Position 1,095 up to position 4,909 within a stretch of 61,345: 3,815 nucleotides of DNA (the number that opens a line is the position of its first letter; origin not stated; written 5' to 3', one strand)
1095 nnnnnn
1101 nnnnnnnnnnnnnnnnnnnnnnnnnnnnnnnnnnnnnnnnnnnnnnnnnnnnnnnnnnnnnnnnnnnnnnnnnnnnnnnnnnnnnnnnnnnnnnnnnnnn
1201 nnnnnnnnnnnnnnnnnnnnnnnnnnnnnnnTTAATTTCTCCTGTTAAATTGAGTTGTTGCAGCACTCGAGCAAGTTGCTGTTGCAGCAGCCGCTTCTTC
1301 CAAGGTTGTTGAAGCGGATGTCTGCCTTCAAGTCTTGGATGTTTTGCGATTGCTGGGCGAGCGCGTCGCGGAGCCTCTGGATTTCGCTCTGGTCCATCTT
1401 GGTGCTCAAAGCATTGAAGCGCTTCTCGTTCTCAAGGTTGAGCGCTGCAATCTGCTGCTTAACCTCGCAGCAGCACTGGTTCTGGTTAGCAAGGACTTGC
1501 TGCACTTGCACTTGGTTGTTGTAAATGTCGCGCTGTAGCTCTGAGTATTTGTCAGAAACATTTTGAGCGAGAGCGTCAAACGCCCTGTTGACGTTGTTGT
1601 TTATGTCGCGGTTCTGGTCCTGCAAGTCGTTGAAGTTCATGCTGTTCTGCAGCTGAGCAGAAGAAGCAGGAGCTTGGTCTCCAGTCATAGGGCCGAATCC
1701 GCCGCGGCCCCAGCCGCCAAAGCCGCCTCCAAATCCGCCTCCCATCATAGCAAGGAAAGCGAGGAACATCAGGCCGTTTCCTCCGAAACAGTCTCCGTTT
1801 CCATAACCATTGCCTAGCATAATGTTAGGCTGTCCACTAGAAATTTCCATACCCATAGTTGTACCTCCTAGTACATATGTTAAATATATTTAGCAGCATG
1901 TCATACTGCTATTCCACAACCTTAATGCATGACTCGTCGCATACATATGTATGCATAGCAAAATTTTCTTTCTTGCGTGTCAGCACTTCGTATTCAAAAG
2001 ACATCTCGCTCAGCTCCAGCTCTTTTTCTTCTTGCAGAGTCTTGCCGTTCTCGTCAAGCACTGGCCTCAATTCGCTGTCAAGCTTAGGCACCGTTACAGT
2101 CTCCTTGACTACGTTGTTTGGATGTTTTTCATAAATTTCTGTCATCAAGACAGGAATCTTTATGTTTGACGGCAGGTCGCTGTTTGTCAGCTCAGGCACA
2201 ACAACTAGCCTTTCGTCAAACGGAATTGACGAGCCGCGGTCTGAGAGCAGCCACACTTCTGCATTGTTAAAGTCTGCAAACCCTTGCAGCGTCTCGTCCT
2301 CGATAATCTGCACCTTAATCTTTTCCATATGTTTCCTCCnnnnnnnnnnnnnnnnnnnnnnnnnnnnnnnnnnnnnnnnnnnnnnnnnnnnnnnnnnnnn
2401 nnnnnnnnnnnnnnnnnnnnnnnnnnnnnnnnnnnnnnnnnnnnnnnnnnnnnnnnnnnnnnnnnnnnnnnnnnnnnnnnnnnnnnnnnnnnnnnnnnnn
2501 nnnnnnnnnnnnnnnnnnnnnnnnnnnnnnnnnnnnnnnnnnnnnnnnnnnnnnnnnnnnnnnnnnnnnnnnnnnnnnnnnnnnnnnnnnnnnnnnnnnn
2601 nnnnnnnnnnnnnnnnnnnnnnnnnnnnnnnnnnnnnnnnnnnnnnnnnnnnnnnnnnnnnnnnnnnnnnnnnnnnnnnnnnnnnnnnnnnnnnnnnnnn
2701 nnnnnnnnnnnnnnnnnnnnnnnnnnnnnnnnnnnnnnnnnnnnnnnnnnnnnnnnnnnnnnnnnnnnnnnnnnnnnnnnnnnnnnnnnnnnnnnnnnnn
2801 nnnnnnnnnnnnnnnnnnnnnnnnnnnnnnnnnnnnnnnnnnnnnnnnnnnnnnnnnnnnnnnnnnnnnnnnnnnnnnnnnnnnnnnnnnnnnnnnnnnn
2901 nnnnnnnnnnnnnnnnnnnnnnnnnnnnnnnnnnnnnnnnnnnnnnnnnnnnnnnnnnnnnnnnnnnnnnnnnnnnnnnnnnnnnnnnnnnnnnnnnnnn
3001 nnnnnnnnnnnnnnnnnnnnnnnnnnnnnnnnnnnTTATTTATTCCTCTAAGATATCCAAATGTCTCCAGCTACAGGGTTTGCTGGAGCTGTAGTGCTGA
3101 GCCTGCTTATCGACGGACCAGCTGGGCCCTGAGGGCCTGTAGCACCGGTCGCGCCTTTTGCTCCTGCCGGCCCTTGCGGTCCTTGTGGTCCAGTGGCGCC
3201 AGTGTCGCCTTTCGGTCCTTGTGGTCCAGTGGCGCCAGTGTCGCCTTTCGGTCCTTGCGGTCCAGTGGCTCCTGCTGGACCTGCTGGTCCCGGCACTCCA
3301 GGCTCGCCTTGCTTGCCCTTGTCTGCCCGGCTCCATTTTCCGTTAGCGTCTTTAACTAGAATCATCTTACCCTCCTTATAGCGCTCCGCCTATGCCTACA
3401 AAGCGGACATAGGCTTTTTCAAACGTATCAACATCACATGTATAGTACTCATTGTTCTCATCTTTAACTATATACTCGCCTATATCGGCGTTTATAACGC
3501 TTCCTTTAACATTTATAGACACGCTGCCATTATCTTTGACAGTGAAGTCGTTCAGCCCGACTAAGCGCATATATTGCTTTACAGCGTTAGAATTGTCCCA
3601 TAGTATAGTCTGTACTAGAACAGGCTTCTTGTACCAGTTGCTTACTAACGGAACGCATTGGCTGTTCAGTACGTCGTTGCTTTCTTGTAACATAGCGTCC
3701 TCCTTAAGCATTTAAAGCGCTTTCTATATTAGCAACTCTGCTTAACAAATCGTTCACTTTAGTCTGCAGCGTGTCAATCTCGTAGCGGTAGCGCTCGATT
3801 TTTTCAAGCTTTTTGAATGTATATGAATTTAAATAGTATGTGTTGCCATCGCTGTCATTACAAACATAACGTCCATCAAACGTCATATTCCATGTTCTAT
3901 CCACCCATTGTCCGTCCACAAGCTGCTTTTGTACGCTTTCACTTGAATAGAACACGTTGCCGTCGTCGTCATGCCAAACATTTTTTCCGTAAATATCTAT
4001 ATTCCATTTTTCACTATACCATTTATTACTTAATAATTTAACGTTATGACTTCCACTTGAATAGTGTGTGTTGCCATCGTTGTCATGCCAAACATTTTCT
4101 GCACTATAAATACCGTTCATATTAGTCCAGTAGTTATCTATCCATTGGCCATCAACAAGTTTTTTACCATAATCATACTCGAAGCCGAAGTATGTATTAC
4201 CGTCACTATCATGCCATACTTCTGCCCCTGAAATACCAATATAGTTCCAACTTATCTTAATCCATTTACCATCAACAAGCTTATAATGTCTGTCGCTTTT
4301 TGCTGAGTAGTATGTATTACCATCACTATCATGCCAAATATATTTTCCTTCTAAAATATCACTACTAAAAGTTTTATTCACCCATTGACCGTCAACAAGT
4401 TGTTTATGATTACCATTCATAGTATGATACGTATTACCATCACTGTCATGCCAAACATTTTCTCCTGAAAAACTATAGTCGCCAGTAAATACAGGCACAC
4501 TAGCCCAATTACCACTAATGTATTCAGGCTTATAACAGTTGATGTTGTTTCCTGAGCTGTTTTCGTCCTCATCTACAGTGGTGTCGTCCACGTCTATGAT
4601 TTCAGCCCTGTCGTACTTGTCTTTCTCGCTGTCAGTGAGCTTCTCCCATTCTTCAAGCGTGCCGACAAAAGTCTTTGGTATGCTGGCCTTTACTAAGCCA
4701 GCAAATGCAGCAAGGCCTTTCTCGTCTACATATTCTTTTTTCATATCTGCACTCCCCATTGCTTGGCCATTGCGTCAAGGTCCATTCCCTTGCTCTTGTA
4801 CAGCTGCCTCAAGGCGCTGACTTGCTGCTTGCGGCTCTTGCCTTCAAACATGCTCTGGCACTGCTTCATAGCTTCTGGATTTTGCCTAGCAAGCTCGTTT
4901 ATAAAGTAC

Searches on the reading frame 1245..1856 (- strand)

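Call 102: search_protein_families(library=pfam, proteins=[window:1245-1856:-], max_evalue=0.01)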
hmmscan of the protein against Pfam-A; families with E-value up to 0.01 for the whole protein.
window:1245-1856:- (203 aa): 2 families
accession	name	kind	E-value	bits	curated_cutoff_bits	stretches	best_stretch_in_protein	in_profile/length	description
PF02520.22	ANIS5_cation-bd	-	0.0026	18.3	29.3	1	67-151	22-102/109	SXP/RAL-2 family protein Ani s 5-like, metal-binding domain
PF04201.20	TPD52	-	0.0056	17.4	25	0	114-145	19-50/108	Tumour protein D52 family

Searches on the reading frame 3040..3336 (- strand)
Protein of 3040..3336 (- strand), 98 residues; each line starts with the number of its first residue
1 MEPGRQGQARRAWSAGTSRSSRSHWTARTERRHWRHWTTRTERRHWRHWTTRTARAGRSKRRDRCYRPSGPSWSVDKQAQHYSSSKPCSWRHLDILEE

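Call 98: search_protein_families(library=pfam, proteins=[window:3040-3336:-], max_evalue=0.05)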
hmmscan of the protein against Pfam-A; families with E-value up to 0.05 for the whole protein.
window:3040-3336:- (98 aa): 1 family
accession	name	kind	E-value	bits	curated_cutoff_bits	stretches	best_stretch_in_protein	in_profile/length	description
PF12319.13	TryThrA_C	-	0.046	13.6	22.8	0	12-53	131-173/216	Tryptophan-Threonine-rich plasmodium antigen C terminal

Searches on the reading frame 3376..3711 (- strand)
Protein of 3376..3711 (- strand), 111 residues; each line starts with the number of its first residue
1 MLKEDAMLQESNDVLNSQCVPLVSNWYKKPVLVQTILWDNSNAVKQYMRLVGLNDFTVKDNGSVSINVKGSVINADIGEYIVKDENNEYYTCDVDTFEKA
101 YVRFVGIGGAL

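Call 98: search_protein_families(library=pfam, proteins=[window:3376-3711:-], max_evalue=0.05)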
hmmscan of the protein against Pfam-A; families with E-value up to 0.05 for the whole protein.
window:3376-3711:- (111 aa): 1 family
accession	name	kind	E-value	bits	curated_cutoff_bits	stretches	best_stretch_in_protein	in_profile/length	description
PF20076.4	DUF6472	-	0.021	15.4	27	1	78-105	7-34/57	Domain of unknown function (DUF6472)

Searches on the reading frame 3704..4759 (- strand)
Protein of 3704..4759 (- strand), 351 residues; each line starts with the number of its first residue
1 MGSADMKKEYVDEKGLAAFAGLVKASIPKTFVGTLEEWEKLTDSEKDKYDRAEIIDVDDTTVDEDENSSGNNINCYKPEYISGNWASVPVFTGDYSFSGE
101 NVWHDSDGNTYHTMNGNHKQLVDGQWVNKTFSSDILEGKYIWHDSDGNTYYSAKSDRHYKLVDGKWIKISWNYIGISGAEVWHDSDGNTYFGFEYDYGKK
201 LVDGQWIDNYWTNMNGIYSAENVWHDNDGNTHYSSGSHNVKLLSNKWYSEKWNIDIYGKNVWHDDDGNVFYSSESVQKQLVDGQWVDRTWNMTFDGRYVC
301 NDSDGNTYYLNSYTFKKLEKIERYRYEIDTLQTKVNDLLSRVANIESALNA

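Call 102: search_protein_families(library=pfam, proteins=[window:3704-4759:-], max_evalue=0.01)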
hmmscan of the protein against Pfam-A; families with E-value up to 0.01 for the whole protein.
window:3704-4759:- (351 aa): 1 family
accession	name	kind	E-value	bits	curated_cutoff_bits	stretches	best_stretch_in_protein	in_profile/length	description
PF04513.17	Baculo_PEP_C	-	0.0023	18.4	38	1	322-350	81-109/140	Baculovirus polyhedron envelope protein, PEP, C terminus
